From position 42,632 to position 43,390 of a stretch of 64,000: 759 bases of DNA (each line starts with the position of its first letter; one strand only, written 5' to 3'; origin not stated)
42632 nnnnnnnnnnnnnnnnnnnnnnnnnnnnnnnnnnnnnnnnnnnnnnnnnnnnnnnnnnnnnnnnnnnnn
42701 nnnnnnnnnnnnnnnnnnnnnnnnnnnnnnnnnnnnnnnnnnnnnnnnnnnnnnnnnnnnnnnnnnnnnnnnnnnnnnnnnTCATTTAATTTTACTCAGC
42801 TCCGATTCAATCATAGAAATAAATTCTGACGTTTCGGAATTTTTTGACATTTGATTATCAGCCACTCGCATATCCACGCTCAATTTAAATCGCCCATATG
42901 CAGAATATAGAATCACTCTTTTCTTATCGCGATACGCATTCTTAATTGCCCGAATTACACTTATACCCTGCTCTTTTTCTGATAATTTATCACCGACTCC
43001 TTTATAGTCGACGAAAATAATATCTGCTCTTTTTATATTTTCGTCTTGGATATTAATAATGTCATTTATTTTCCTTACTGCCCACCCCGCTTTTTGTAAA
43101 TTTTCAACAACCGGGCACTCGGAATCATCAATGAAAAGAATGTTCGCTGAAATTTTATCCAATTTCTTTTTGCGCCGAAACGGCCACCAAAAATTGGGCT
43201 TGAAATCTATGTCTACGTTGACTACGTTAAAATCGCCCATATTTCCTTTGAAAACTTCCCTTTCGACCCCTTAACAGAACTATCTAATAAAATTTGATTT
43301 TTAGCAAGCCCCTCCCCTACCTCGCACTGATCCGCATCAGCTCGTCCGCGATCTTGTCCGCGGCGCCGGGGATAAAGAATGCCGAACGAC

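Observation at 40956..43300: AT-rich island between gltX and murG carrying a NYN nuclease and a receiver plus histidine-kinase-like ATPase pair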

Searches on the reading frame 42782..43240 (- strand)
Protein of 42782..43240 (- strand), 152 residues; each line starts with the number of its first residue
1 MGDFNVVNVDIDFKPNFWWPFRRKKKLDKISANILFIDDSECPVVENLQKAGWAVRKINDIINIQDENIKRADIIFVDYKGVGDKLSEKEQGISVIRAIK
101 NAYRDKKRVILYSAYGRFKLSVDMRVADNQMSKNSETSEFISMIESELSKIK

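Call 4: search_protein_families(library=padloc, proteins=[window:42782-43240:-], max_evalue=1)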
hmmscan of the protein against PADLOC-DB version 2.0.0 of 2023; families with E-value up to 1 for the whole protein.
window:42782-43240:- (152 aa): 3 families
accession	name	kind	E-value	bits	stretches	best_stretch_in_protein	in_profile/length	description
PDLC04646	PDC-M43A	-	5.5e-30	102.7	1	25-146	73-196/203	-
PDLC04644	PDC-M43A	-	2.8e-16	57.7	1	29-145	42-160/170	-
PDLC04645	PDC-M43A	-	1.9e-15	55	1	30-144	128-244/250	-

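Call 5: search_protein_families(library=pfam, proteins=[window:42782-43240:-], max_evalue=1)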
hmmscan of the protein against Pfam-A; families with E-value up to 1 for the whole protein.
window:42782-43240:- (152 aa): 1 family
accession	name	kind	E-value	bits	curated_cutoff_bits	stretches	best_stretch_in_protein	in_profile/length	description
PF20161.5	VpsR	-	0.11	12.6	23.7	1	24-63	3-42/121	VpsR domain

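Call 21: search_protein_families(library=ncbifam, proteins=[window:42782-43240:-], max_evalue=1)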
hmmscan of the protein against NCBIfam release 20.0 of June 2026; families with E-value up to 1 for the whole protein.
window:42782-43240:- (152 aa): 4 families
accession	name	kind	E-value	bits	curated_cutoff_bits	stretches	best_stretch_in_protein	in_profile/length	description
NF004049.0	PRK05568.1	equivalog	0.0098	16.2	206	1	48-116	26-92/142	flavodoxin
NF005378.0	PRK06921.1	subfamily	0.011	14.8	207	1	25-68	170-214/266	hypothetical protein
NF041832.1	near_NosP_CTERM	subfamily_domain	0.022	13.8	400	1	33-128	253-349/370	NahK/ErcS family hybrid sensor histidine kinase/response regulator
TIGR01753.1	flav_short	equivalog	0.026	15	123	1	44-119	19-93/140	flavodoxin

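Call 27: find_homologous_proteins(query=A2)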
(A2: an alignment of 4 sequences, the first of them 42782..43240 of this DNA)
Query A2 (4 sequences) (152 aa, profile of the alignment): 143 proteins with E <= 0.001 among 5846 candidates; the best 120 are listed.
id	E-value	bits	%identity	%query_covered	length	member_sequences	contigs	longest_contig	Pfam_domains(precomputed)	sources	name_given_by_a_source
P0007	7.8e-80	284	76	100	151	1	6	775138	-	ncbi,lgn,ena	-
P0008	9.5e-79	280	100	100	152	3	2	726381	-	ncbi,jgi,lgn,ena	jgi:hypothetical protein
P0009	8.7e-77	274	59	98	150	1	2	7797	-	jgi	jgi:hypothetical protein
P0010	5.0e-75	268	58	98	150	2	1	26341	-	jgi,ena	-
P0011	3.1e-73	262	67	84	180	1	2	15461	-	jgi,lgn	-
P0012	1.5e-67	244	58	98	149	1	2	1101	-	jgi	-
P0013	2.3e-67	243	60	99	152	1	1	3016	-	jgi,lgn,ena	-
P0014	4.0e-64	233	64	97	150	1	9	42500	-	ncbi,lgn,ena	ncbi:MAG: hypothetical protein AAB738_00950 [Patescibacteria group bacterium]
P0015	2.3e-63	230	54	98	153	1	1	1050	-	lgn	-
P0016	4.9e-63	229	59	97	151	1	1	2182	-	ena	-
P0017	2.0e-60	221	61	90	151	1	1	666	-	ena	-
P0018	3.3e-59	217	61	98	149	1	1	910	-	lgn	-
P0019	7.0e-58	213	66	87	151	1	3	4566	-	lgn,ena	-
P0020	1.5e-57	212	91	80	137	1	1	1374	-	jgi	-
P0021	3.9e-56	207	57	84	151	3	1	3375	-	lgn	-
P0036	8.9e-52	193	56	89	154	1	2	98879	-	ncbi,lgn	ncbi:MAG: hypothetical protein ACLFNO_00750 [Parcubacteria group bacterium]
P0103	1.7e-28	117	39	85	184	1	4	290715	-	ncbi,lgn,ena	-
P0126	3.0e-22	97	37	88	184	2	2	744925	-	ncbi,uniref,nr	ncbi:response regulator [Robertkochia marina]|uniref:Response regulator n=1 Tax=Robertkochia marina 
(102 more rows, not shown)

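Call 29: find_encoding_contigs(protein=P0008, flank=3000, max_places=4)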
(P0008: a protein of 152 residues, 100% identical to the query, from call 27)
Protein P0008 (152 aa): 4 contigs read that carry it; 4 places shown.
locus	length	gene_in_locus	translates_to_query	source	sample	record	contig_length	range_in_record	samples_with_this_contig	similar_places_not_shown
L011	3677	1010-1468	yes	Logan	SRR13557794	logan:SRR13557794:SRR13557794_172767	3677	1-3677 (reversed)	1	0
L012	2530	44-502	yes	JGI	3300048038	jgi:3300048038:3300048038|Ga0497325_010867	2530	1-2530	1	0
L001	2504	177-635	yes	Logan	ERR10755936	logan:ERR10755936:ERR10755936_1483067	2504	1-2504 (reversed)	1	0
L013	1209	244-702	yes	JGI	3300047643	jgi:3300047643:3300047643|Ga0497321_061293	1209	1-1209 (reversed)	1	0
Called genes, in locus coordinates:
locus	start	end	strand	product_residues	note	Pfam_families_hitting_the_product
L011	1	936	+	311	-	?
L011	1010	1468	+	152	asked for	-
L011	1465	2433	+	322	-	PF02518:HATPase_c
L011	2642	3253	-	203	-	PF01936:NYN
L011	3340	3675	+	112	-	?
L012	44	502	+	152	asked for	-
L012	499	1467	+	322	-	PF02518:HATPase_c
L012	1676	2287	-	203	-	PF01936:NYN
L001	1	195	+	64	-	?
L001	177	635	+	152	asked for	-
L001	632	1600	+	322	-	PF02518:HATPase_c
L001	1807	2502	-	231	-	?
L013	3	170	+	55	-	?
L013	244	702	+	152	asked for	-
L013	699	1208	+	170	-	?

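Call 35: search_solved_structures(query=A3, max_evalue=1, show_alignments=2)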
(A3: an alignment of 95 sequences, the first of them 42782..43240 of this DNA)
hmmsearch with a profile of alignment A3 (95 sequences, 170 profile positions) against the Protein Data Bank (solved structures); distinct sequences matched with E-value up to 1: 8.
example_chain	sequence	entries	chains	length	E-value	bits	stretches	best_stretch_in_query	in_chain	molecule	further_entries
3lte_A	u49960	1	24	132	0.0018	21.1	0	106-163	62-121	Response regulator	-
3emf_A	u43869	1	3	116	0.0055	19.6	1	21-109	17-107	Hia (Adhesin)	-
3f6p_A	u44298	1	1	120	0.0077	19.1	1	49-165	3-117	Transcriptional regulatory protein yycF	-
2zwm_A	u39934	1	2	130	0.009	18.9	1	49-165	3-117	Transcriptional regulatory protein yycF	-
3a0r_B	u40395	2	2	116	0.042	16.7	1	108-163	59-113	Response regulator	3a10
3cu5_A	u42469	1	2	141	0.068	16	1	49-168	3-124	Two component transcriptional regulator, AraC family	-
3a0u_A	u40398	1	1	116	0.1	15.4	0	108-163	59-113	Response regulator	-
1dc7_A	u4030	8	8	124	0.16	14.8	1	108-167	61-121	NITROGEN REGULATION PROTEIN | NITROGEN REGULATION PROTEIN NR(I) | NTRC RECEIVER DOMAIN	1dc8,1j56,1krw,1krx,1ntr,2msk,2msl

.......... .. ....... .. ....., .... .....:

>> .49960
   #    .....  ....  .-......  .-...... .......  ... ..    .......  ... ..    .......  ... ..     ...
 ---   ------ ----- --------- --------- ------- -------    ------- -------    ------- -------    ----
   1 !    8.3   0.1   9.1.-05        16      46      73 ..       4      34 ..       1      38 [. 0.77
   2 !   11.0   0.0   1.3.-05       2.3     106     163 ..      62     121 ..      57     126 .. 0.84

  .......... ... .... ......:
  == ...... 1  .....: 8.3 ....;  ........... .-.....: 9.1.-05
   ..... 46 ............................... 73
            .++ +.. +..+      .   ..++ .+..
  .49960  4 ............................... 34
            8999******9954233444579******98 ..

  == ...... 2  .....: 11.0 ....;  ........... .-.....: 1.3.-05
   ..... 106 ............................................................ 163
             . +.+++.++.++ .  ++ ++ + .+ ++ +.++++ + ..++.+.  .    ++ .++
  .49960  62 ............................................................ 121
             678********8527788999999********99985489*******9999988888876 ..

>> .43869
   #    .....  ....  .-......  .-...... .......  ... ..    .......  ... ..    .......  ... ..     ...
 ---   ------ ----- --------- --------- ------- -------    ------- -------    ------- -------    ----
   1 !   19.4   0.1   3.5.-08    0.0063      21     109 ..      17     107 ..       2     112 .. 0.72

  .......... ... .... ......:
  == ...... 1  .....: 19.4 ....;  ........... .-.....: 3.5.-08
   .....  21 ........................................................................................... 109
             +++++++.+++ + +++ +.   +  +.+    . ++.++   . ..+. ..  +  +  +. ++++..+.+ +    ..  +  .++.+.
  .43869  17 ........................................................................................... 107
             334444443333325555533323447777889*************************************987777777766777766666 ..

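Call 37: find_related_loci(query=A3, collection=metagenome_contigs, flank=6000)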
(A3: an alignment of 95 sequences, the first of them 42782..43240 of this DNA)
Query A3 (152 aa) in metagenome_contigs; peptide patterns used: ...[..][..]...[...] (x = any residue, [..] = any of these).
62 stretches matched a pattern; 31 encode a relative of the query (tblastn E <= 1e-3); 31 distinct loci.
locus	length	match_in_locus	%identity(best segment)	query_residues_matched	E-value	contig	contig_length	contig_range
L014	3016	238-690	60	3-152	4e-57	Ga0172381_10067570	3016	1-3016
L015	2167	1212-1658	64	5-152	5e-57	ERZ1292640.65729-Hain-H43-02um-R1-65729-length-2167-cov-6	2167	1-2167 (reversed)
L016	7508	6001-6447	64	5-152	3e-56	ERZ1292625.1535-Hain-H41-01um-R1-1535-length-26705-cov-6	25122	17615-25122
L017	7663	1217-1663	64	5-152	3e-56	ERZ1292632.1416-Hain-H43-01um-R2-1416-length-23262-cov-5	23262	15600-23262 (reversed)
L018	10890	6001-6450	55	1-151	1e-48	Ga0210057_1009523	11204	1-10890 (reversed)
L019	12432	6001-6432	58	4-152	1e-47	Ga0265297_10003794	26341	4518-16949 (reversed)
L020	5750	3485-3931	51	1-147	7e-45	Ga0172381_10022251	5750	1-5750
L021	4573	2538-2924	53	20-148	1e-43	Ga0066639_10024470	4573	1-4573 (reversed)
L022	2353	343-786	49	4-152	2e-42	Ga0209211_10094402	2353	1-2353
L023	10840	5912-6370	48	1-151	4e-42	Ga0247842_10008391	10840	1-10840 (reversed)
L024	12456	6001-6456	46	7-152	2e-41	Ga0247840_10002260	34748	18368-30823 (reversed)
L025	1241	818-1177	53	32-151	3e-41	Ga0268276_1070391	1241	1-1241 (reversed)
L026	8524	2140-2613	43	1-151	7e-35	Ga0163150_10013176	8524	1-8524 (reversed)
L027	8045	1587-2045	48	1-151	4e-42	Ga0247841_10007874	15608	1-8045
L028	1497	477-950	44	1-151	6e-35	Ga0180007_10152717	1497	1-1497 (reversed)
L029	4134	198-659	43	2-152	2e-34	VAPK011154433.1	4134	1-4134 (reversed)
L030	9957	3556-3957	46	21-152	5e-34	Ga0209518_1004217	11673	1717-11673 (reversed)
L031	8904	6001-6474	39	1-151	2e-33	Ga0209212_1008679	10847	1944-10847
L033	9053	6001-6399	43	18-145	8e-30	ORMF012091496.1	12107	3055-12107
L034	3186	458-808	46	33-148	4e-29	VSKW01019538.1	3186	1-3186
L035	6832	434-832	39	21-151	1e-26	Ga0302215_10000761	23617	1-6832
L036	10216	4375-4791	40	17-151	2e-25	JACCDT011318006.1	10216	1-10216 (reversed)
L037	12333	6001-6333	50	29-140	5e-25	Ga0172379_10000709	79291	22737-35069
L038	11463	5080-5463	38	26-151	6e-24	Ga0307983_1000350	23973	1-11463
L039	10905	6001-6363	37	32-151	4e-23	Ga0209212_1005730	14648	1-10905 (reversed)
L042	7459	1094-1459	44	32-152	1e-19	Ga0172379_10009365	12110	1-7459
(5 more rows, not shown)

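Call 38: find_related_loci(query=A3, collection=viral_contigs, flank=6000)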
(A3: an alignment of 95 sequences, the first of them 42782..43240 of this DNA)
Query A3 (152 aa) in viral_contigs; peptide patterns used: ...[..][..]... (x = any residue, [..] = any of these).
8 stretches matched a pattern, but none encodes a relative of the query by tblastn (E <= 1e-3).

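Call 41: predict_structure(alignment_id=A3)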
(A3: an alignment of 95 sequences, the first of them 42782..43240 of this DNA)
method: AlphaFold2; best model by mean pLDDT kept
length: 152 residues; sequences in the alignment: 95
mean_pLDDT: 84.3   pTM: 0.78
mean pLDDT of the five models: 84.3, 83.5, 83.4, 83.2, 81.9
residues with pLDDT >= 90: 99; 70-90: 18; 50-70: 21; < 50: 14
segments of 3 or more residues with pLDDT < 50: 1-13
pLDDT, mean of each block of 10 residues (from residue 1): 44 49 74 96 96 97 93 96 85 94 96 70 81 95 97 88
secondary structure, 60 per line:
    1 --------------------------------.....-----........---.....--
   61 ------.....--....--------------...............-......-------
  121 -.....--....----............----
elements in order: E33-37 H43-50 E54-58 H67-71 E74-77 H92-106 E108-113 H122-126 E129-132 H137-148

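Call 44: fold_search(model_id=the predicted structure, library=pdb)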
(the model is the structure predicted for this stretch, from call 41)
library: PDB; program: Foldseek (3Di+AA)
matches with E <= 10: 1399; with E <= 0.001: 153
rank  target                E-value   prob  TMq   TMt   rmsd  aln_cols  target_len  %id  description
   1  5uic_A                3.8e-06  1.00  0.56  0.69   3.5       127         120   22  Structure of the Francisella response regulator receiver domain, QseB (released 2017-08-16)
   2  2qxy_A                4.4e-06  1.00  0.57  0.72   3.6       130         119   19  Crystal structure of a response regulator from Thermotoga maritima (released 2007-08-28)
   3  4d6y_A                7.2e-06  1.00  0.62  0.76   2.6       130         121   22  Crystal structure of the receiver domain of NtrX from Brucella abortus in complex with beryllofluoride and magnesium (released 2015-07-08)
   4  7e90_A                7.6e-06  1.00  0.62  0.79   2.6       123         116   17  Crystal structure of the receiver domain (D51E) of the response regulator VbrR from Vibrio parahaemolyticus (released 2021-04-28)
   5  9of3_A                8.1e-06  1.00  0.59  0.72   3.2       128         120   20  Structure of the Acinetobacter baumannii Response Regulator PmrA Receiver Domain D10N mutation (released 2025-11-26)
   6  7e90_B                9.8e-06  1.00  0.60  0.77   3.0       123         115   19  Crystal structure of the receiver domain (D51E) of the response regulator VbrR from Vibrio parahaemolyticus (released 2021-04-28)
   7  9of4_C                1.3e-05  1.00  0.58  0.70   3.3       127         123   23  Structure of the Acinetobacter baumannii Response Regulator PmrA Receiver Domain M12I Mutation (released 2025-11-26)
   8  8fk2_A                1.3e-05  1.00  0.59  0.73   2.9       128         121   21  The N-terminal VicR from Streptococcus mutans (released 2023-10-25)
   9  8imw_B                1.4e-05  1.00  0.60  0.71   3.1       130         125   21  Crystal structure of response regulator PmrA receiver domain (released 2024-03-13)
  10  7e1h_A                1.6e-05  1.00  0.61  0.78   2.7       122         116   19  crystal structure of RD-BEF (released 2022-02-09)
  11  9of6_B                1.6e-05  1.00  0.59  0.72   3.2       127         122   22  Structure of the Acinetobacter baumannii Response Regulator PmrA Receiver Domain I13M Mutation in Active Dimer State (released 2025-11-26)
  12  8imw_A                1.7e-05  1.00  0.58  0.70   3.2       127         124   21  Crystal structure of response regulator PmrA receiver domain (released 2024-03-13)
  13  7m0s_B                1.8e-05  1.00  0.59  0.72   3.2       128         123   20  N-terminal domain of PmrA from Acinetobacter baumannii (released 2021-11-03)
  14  3h5i                  1.8e-05  1.00  0.56  0.67   4.0       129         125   19  Crystal structure of the N-terminal domain of a response regulator/sensory box/GGDEF 3-domain protein from Carboxydother (released 2009-05-05)
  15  9of8_B                2.3e-05  1.00  0.59  0.72   3.3       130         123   20  Structure of the Acinetobacter baumannii Response Regulator PmrA Receiver Domain S119T Mutation (released 2025-11-26)
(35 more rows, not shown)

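Call 45: search_protein_families(library=pfam, proteins=[L018:7436-10345:+, L029:1674-2834:+, L023:7764-8750:+, L026:3680-5077:+, L030:5520-6176:+, L031:7529-7885:+, L033:7474-8088:+, L034:1866-2669:+], max_evalue=0.001)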
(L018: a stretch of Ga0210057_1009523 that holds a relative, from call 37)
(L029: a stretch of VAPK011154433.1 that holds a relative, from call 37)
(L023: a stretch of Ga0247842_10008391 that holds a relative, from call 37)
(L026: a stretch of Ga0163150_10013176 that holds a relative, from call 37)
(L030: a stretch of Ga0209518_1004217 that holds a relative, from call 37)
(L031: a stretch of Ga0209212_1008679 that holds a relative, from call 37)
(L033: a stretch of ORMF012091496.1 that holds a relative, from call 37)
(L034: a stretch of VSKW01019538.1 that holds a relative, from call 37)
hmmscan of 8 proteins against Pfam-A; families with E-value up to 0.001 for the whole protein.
L018:7436-10345:+ (969 aa): 7 families
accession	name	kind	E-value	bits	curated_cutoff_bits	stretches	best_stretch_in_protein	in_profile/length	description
PF18766.7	SWI2_SNF2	-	7.1e-70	235.5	26.7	1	255-479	1-221/221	SWI2/SNF2 ATPase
PF04313.20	HSDR_N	-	3e-36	125.6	25.1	1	3-198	2-196/198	Type I restriction enzyme R protein N terminus (HSDR_N)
PF04851.21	ResIII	-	2e-28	99.8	22.5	1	251-410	3-163/164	Type III restriction enzyme, res subunit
PF22679.2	T1R_D3-like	-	2.4e-22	80.5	27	1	568-640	82-156/158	Type I restriction enzyme subunit R domain 3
PF11867.13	T1RH-like_C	-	8.8e-11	42.2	26.8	1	661-922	7-286/329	Type I restriction enzyme HindI endonuclease subunit-like, C-terminal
PF00270.35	DEAD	-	8.3e-08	32.6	26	1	273-410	15-161/167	DEAD/DEAH box helicase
PF00271.37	Helicase_C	-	3.3e-06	27.8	23.5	1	566-628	48-109/110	Helicase conserved C-terminal domain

L029:1674-2834:+ (386 aa): 3 families
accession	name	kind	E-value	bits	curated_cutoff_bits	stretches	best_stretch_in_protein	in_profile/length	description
PF01420.25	Methylase_S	-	3.9e-48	164.3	22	2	188-354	2-154/168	Type I restriction modification DNA specificity domain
PF22105.2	DUF6943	-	2e-05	25.1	27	0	90-180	38-130/131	Family of unknown function (DUF6943)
PF07352.17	Phage_Mu_Gam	-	0.00082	19.8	28.3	1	142-256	17-133/149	Bacteriophage Mu Gam like protein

L023:7764-8750:+ (328 aa): 1 family
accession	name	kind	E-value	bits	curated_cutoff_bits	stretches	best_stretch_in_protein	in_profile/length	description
PF03527.20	RHS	-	0.00039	20.6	27.9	1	17-49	1-33/38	RHS protein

L026:3680-5077:+ (465 aa): 1 family
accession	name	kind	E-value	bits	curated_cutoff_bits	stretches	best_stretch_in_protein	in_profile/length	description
PF02976.21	MutH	-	3.6e-24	85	23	1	59-151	1-93/103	DNA mismatch repair enzyme MutH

L030:5520-6176:+ (218 aa): 0 families

L031:7529-7885:+ (118 aa): 0 families

L033:7474-8088:+ (204 aa): 2 families
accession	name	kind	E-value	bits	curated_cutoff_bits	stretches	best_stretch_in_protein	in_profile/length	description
PF13903.11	Claudin_2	-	3.7e-05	24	29.1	0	45-101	95-150/192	PMP-22/EMP/MP20/Claudin tight junction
PF06687.17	SUR7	-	0.00074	19.7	29.6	0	46-99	114-170/201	SUR7/PalI family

L034:1866-2669:+ (267 aa): 1 family
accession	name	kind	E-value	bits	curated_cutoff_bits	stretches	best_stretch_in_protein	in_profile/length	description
PF05168.19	HEPN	-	0.00025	21.6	22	1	162-264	11-112/117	HEPN domain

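Call 46: search_protein_families(library=pfam, proteins=[L035:1824-2288:+, L036:5946-7040:-, L037:7483-9489:+, L038:6415-7704:-, L039:7488-8225:+, L042:2709-3071:-, L026:5109-6380:+], max_evalue=0.001)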
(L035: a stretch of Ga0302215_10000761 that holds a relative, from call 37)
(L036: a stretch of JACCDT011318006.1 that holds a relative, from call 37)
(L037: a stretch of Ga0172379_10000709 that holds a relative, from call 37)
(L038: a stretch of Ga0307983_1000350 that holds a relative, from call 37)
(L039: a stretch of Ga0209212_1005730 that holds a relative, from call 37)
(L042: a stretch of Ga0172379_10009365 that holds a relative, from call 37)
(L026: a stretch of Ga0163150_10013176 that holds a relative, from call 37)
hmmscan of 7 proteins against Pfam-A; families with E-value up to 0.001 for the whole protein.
L035:1824-2288:+ (154 aa): 0 families

L036:5946-7040:- (364 aa): 7 families
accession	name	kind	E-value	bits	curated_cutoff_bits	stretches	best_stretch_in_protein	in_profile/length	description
PF08241.18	Methyltransf_11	-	5.1e-18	65.9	21.2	1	87-189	1-94/95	Methyltransferase domain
PF13649.12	Methyltransf_25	-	9.9e-16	58.7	27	1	86-186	1-97/97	Methyltransferase domain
PF13847.12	Methyltransf_31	-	5.2e-12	46.1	27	1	82-190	3-109/145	Methyltransferase domain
PF01209.24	Ubie_methyltran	-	1.7e-08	34.6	20.1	1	81-191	46-152/233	ubiE/COQ5 methyltransferase family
PF08242.18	Methyltransf_12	-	2.8e-07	31.6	30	1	87-188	1-98/98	Methyltransferase domain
PF03848.20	TehB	-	0.00014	21.8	20.4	1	82-188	30-130/193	Tellurite resistance protein TehB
PF13489.12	Methyltransf_23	-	0.00083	19.6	27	0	71-189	13-115/164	Methyltransferase domain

L037:7483-9489:+ (668 aa): 0 families

L038:6415-7704:- (429 aa): 3 families
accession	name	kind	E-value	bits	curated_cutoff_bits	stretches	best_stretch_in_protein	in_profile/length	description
PF00239.26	Resolvase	-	6.1e-19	69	23.3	1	13-157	3-143/145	Resolvase, N terminal domain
PF13408.12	Zn_ribbon_recom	-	2.1e-10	41.2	25.3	1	286-348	2-58/58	Recombinase zinc beta ribbon domain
PF07508.19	Recombinase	-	7.4e-10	39.4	21.1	1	183-273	1-100/102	Recombinase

L039:7488-8225:+ (245 aa): 0 families

L042:2709-3071:- (120 aa): 0 families

L026:5109-6380:+ (423 aa): 1 family
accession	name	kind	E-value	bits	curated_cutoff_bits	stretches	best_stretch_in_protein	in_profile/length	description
PF00145.23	DNA_methylase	-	6.3e-62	210.3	22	1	4-420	1-323/324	C-5 cytosine-specific DNA methylase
